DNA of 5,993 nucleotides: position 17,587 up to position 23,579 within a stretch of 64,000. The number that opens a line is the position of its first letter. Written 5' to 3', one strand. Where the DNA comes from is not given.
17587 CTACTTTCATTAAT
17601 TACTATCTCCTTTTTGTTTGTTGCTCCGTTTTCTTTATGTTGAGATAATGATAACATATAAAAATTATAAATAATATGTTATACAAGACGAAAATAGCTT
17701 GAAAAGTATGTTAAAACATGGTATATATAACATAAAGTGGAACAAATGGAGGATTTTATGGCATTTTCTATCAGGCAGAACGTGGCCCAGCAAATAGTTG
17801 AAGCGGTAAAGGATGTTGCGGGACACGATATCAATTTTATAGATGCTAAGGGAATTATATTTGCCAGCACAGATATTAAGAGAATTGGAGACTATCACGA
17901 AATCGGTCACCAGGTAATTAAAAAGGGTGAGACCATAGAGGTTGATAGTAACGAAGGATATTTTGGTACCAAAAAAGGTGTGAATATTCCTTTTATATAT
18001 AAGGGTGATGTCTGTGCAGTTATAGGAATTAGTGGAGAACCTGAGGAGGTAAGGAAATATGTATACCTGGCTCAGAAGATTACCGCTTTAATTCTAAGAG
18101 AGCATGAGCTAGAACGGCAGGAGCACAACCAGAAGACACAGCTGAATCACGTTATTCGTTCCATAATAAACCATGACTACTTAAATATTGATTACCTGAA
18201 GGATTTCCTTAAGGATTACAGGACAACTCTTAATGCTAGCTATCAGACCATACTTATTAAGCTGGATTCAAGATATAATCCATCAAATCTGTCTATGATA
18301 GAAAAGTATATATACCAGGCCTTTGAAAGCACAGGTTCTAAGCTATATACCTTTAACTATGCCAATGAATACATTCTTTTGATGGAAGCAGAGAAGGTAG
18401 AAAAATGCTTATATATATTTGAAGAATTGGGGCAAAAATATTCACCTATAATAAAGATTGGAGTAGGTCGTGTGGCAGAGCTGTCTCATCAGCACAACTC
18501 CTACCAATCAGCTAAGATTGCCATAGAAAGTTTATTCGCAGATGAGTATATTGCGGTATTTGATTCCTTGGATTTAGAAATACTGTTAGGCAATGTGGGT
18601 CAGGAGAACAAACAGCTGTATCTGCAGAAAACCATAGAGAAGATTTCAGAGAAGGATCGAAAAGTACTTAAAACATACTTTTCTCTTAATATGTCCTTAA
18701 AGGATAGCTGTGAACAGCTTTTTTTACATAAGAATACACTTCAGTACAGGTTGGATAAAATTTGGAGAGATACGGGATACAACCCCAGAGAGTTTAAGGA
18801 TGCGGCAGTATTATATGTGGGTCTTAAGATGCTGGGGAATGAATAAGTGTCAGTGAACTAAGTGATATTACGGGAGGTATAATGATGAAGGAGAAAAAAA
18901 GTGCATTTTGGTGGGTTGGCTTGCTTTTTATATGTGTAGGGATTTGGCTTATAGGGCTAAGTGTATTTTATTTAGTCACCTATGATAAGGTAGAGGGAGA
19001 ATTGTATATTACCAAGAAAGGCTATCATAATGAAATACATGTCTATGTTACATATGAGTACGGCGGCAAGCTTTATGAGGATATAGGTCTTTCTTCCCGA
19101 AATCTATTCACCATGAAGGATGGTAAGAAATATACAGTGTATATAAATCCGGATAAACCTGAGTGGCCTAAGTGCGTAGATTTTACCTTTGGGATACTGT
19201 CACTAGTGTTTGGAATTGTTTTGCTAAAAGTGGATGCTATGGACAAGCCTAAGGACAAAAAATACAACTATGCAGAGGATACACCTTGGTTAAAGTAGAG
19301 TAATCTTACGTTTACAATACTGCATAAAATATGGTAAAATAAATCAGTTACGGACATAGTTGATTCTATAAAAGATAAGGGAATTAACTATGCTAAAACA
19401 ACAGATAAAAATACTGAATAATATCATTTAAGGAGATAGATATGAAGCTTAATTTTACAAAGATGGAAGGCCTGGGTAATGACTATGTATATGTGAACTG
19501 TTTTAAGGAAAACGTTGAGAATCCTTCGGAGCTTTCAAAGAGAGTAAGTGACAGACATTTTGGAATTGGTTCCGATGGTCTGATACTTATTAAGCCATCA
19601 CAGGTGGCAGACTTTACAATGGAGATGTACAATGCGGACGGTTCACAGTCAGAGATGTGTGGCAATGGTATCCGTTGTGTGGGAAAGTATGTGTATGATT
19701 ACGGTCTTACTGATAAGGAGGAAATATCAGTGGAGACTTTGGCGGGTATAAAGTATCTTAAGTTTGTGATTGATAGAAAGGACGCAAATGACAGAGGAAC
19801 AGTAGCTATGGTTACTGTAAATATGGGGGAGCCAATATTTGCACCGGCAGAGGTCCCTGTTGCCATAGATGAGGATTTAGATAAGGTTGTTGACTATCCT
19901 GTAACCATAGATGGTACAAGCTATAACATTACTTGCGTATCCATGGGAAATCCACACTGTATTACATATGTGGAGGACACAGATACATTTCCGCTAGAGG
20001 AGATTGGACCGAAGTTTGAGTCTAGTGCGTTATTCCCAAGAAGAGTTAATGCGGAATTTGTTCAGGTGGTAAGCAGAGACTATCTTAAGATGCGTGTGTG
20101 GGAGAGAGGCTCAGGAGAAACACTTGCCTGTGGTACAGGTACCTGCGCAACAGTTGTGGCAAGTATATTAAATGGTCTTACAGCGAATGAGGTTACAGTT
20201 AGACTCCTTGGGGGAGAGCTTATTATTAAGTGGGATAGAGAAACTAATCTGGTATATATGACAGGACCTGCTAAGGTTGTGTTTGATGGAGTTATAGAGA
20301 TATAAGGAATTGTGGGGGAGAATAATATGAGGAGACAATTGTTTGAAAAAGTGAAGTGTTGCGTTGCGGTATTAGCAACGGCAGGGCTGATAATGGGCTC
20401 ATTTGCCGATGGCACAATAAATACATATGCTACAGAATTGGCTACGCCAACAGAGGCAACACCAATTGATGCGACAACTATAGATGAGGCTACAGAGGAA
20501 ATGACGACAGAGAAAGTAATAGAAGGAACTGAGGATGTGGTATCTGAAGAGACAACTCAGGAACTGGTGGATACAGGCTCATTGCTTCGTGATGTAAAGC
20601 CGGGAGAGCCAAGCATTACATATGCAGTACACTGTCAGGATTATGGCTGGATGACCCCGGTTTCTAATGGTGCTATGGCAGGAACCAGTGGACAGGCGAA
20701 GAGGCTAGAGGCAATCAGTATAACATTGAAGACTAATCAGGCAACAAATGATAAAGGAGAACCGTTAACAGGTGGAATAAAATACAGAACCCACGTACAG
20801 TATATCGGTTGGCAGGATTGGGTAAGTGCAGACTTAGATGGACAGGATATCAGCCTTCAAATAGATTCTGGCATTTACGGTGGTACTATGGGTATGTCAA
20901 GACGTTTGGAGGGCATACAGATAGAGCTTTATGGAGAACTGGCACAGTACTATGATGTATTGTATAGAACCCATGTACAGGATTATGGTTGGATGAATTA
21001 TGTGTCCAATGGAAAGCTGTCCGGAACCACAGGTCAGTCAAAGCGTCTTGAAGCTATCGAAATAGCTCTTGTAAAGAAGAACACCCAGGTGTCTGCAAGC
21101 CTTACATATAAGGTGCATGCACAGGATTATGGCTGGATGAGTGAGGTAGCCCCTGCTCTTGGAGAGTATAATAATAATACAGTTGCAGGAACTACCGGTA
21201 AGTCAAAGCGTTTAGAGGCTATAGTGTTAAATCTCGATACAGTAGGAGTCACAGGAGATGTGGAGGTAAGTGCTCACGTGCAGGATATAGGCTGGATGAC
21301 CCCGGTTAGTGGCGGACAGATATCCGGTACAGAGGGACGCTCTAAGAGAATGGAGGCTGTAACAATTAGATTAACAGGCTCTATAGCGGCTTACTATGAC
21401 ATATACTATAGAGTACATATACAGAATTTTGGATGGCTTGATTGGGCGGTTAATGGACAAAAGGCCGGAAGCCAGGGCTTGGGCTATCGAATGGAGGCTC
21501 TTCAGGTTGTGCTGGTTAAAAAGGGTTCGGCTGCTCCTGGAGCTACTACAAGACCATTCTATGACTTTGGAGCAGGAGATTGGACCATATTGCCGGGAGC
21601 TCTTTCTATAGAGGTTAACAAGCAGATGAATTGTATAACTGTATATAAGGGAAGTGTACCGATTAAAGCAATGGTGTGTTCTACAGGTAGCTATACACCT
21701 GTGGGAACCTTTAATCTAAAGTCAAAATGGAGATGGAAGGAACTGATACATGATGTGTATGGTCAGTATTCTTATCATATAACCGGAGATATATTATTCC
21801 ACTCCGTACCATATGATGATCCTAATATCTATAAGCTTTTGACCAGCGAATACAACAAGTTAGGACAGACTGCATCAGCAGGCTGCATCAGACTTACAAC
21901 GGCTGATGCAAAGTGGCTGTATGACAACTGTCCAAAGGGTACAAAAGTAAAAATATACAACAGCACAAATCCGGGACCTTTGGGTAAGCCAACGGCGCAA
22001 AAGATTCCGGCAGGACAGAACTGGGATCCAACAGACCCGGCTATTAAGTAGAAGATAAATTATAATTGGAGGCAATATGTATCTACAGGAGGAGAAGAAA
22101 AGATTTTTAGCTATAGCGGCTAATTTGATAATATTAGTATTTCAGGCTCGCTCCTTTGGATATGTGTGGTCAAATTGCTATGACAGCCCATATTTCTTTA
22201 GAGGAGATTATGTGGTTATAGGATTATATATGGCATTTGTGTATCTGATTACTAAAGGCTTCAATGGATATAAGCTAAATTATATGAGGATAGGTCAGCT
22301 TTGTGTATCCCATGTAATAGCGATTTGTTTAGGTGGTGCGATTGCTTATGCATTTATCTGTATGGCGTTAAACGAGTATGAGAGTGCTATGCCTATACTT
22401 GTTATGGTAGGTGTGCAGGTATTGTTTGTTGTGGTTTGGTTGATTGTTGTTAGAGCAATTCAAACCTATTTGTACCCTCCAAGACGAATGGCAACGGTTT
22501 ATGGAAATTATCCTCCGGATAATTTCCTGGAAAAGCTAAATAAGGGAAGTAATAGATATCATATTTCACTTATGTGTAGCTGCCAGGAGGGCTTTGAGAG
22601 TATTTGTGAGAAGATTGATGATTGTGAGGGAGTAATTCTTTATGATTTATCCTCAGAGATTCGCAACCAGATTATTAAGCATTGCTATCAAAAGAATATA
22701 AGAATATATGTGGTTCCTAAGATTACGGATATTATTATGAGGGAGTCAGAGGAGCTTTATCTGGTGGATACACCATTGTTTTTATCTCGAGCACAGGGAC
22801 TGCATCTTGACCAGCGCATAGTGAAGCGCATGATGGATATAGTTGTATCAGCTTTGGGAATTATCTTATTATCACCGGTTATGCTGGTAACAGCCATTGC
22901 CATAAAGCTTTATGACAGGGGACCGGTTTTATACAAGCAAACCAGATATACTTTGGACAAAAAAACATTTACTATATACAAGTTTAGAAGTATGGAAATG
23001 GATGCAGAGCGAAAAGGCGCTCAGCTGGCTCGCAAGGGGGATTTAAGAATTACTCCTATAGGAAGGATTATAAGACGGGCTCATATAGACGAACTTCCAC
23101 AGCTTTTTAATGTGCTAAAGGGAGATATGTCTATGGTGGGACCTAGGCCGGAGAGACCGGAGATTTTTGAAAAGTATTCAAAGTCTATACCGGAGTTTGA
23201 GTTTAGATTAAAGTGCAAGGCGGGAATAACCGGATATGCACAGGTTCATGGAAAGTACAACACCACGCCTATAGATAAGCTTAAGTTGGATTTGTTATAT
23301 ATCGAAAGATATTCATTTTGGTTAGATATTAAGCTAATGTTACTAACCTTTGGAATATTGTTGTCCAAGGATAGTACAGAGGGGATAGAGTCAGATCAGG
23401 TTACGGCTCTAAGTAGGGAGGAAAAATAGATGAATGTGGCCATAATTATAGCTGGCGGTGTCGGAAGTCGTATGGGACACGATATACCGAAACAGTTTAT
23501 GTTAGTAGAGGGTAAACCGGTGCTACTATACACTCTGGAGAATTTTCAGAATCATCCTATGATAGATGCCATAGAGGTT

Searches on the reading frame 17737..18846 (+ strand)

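Call 80: search_protein_families(library=pfam, proteins=[window:17737-18846:+], max_evalue=0.00001)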
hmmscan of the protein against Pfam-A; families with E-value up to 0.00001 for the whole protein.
window:17737-18846:+ (369 aa): 3 families
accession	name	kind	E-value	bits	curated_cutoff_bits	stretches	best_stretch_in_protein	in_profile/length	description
PF05651.19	Diacid_rec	-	4.6e-37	127.1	23.6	1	13-141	2-132/134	Putative sugar diacid recognition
PF13556.12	HTH_30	-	7.8e-14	51.6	27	1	309-364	3-58/59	PucR C-terminal helix-turn-helix domain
PF17853.6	GGDEF_2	-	4.5e-07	30.6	24.5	1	164-264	18-115/116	GGDEF-like domain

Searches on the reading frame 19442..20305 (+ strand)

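Call 80: search_protein_families(library=pfam, proteins=[window:19442-20305:+], max_evalue=0.00001)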
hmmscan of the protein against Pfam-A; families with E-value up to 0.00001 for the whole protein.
window:19442-20305:+ (287 aa): 1 family
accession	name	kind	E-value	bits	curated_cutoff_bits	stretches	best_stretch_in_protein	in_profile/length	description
PF01678.24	DAP_epimerase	-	3.6e-66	221.1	34.7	2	165-279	2-120/121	Diaminopimelate epimerase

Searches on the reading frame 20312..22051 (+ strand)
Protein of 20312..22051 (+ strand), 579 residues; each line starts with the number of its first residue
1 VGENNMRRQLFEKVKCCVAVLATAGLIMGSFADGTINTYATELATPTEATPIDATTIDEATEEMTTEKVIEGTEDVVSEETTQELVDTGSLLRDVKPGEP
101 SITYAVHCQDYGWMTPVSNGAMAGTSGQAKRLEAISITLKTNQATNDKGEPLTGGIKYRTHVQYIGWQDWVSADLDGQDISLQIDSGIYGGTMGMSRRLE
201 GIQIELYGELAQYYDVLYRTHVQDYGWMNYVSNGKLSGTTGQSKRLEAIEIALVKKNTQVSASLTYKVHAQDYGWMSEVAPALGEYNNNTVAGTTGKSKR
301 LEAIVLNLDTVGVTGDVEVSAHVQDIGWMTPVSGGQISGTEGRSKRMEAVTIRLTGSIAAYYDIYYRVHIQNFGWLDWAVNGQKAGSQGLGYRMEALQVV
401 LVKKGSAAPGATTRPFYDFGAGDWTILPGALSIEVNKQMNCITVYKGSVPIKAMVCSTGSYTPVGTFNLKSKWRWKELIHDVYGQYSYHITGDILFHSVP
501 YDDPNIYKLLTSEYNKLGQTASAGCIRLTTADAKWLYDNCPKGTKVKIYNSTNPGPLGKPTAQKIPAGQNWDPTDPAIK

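Call 70: search_protein_families(library=pfam, proteins=[window:20312-22051:+], max_evalue=0.001)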
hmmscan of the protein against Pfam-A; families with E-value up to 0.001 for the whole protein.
window:20312-22051:+ (579 aa): 2 families
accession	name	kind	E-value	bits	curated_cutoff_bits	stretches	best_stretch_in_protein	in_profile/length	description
PF07538.16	ChW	-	1.6e-88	290.6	22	5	221-255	1-35/35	Clostridial hydrophobic W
PF03734.19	YkuD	-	2.5e-18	67.5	23.4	1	433-548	4-146/146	L,D-transpeptidase catalytic domain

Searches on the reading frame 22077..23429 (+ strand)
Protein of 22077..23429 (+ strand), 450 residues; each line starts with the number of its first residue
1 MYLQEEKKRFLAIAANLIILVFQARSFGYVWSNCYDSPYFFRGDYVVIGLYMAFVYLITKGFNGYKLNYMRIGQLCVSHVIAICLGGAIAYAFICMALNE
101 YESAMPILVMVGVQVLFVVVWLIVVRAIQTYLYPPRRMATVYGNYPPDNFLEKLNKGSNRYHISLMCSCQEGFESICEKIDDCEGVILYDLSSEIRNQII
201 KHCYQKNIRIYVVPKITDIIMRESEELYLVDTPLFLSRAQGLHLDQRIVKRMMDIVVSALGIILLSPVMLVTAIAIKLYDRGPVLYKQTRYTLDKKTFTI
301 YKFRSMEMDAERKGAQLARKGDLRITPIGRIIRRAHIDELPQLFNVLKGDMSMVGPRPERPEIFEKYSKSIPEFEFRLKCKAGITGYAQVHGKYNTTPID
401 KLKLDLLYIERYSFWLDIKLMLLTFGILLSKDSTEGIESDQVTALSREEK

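Call 80: search_protein_families(library=pfam, proteins=[window:22077-23429:+], max_evalue=0.00001)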
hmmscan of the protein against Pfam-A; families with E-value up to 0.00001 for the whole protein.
window:22077-23429:+ (450 aa): 1 family
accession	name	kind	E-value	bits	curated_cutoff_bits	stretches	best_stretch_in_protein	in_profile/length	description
PF02397.22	Bac_transf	-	6.7e-66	221.7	27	1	250-429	1-178/179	Bacterial sugar transferase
